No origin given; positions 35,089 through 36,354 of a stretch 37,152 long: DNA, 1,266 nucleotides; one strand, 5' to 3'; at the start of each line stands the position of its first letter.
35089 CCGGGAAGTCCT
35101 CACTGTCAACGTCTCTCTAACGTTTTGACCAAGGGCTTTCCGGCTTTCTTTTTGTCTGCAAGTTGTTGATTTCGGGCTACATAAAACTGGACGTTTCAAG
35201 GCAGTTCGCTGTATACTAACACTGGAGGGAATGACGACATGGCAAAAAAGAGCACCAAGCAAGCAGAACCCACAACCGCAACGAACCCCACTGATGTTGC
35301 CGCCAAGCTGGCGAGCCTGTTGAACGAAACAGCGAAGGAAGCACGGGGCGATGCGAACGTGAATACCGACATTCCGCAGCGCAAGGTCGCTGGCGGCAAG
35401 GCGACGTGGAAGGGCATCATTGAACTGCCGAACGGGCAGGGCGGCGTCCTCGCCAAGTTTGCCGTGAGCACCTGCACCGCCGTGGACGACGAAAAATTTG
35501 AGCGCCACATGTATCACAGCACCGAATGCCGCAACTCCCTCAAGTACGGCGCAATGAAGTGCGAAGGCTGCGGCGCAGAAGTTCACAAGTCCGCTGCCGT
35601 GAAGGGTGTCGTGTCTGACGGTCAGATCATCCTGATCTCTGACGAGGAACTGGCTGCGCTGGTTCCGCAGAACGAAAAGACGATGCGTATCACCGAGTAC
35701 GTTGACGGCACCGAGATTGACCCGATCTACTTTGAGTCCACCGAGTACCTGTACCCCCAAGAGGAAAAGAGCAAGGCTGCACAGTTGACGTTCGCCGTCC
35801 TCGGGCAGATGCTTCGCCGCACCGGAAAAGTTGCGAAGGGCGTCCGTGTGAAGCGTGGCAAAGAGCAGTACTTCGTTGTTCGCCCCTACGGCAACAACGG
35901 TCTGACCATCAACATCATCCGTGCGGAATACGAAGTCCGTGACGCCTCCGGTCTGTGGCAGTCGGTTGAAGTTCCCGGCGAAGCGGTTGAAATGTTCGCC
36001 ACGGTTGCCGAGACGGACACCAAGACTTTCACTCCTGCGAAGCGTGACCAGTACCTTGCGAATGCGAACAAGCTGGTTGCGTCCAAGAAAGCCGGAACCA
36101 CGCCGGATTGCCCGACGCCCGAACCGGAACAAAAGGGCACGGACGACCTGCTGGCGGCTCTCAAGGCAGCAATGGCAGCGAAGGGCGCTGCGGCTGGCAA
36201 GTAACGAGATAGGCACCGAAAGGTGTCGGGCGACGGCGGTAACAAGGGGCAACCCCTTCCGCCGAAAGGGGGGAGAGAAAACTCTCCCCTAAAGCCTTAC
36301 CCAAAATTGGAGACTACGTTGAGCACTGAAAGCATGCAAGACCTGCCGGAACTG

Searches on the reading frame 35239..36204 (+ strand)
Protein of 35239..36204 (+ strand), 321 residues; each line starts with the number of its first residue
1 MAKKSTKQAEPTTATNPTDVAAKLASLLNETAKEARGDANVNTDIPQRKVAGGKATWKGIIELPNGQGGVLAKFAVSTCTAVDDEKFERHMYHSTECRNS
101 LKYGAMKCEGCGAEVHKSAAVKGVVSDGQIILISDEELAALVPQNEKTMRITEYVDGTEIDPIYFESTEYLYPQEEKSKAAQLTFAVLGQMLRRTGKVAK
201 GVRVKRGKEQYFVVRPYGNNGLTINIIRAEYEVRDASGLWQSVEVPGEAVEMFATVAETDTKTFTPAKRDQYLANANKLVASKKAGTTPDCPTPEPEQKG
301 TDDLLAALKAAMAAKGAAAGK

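Call 13: search_protein_families(library=pfam, proteins=[window:35239-36204:+], max_evalue=0.01)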
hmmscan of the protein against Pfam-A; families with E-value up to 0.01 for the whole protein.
window:35239-36204:+ (321 aa): 1 family
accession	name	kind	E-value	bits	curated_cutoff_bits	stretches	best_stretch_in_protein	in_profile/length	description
PF02735.22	Ku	-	2.7e-27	96.4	25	1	73-249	6-187/190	Ku70/Ku80 beta-barrel domain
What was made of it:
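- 35239..36204 (+): Ku-like gene (321 aa). PF02735 Ku, E = 2.7e-27 (call 13).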

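Call 14: search_protein_families(library=phrogs, proteins=[window:35239-36204:+], max_evalue=0.001)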
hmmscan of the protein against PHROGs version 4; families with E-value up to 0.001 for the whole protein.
window:35239-36204:+ (321 aa): 1 family
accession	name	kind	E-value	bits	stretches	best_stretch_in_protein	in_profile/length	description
phrog_4873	-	DNA, RNA and nucleotide metabolism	2.9e-29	103.4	1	76-318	18-262/299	Ku-like DNA end binding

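Call 16: search_dna_similar(query=window:35239-36204:+, collection=phages, mode=protein, max_rows=30)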
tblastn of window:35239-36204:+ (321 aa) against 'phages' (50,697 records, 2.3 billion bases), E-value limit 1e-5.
Records with a match: 52; places in all: 52; records where one place covers at least 80% of the query: 0.
Best place of each record, by identity: <60% 52.
By first word of the organism name: Mycobacterium 52.
By host as written in the record: Mycobacterium smegmatis mc2 155 43; Mycobacterium smegmatis mc#155 4; Mycobacterium 1; Mycobacterium sp. 1; - 1; Mycobacterium smegmatis mc2155 1; Mycolicibacterium septicum 1.
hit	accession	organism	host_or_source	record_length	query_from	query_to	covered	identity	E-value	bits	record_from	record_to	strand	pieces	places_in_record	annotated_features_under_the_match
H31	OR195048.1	Mycobacterium phage Bombitas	Mycobacterium smegmatis mc2 155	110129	51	283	73%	29.5%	1e-12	74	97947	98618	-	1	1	188: Ku-like dsDNA break-binding protein | 189: hypothetical protein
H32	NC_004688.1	Mycobacterium phage Omega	Mycobacterium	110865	41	283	76%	27.9%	1e-12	75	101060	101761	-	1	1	Ku-like DNA end binding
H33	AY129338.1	Mycobacterium phage Omega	Mycobacterium sp.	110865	41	283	76%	27.9%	1e-12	75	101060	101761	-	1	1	206: hypothetical protein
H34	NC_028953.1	Mycobacterium phage MiaZeal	Mycobacterium smegmatis mc2 155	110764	51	283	73%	28.7%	2e-11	71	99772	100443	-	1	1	213: Ku-like DNA end binding | 214: hypothetical protein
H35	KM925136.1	Mycobacterium phage MiaZeal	Mycobacterium smegmatis mc2 155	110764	51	283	73%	28.7%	2e-11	71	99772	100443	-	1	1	213: Ku-like dsDNA break-binding protein | 214: hypothetical protein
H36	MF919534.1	Mycobacterium phage Superphikiman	Mycobacterium smegmatis mc2 155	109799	51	283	73%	28.7%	2e-11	71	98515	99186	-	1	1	Ku-like dsDNA break-binding protein | hypothetical protein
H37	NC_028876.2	Mycobacterium phage Ariel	Mycobacterium smegmatis mc2 155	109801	51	283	73%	28.7%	2e-11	71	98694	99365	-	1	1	210: Ku-like DNA end binding | 211: hypothetical protein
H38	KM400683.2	Mycobacterium phage Ariel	Mycobacterium smegmatis mc2 155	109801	51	283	73%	28.7%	2e-11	71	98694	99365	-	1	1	210: Ku-like dsDNA break-binding protein | 211: hypothetical protein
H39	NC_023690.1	Mycobacterium phage Courthouse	Mycobacterium smegmatis mc2 155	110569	51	283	73%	28.7%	2e-11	71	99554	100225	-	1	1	207: Ku-like DNA end binding | 208: hypothetical protein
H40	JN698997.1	Mycobacterium phage Courthouse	Mycobacterium smegmatis mc2 155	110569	51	283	73%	28.7%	2e-11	71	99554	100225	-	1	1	207: Ku-like dsDNA break-binding protein | 208: hypothetical protein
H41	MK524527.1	Mycobacterium phage ThreeRngTarjay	Mycobacterium smegmatis mc2 155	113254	51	283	73%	28.3%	5e-12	72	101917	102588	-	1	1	202: Ku-like dsDNA break-binding protein | 203: hypothetical protein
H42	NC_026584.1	Mycobacterium phage Minerva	Mycobacterium smegmatis mc2 155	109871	51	283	73%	28.3%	5e-12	72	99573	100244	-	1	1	202: Ku-like DNA end binding | 203: hypothetical protein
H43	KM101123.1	Mycobacterium phage Minerva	Mycobacterium smegmatis mc2 155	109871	51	283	73%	28.3%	5e-12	72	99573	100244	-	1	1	202: Ku-like dsDNA break-binding protein | 203: hypothetical protein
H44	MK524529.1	Mycobacterium phage Phoebus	Mycobacterium smegmatis mc2 155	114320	51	283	73%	28.3%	7e-12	72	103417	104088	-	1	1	204: Ku-like dsDNA break-binding protein | 205: hypothetical protein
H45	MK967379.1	Mycobacterium phage HokkenD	Mycobacterium smegmatis mc2 155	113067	51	283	73%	28.3%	9e-12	72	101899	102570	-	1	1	197: Ku-like dsDNA break-binding protein | 198: hypothetical protein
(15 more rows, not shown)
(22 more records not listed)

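Call 22: find_encoding_contigs(protein=window:35239-36204:+, flank=10000, max_places=10)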
Protein window:35239-36204:+ (321 aa): no gene with exactly this product is on record in the collection.
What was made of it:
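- Tried and rejected: The window's own Ku protein is not on record, so the window could not be extended directly (call 22).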
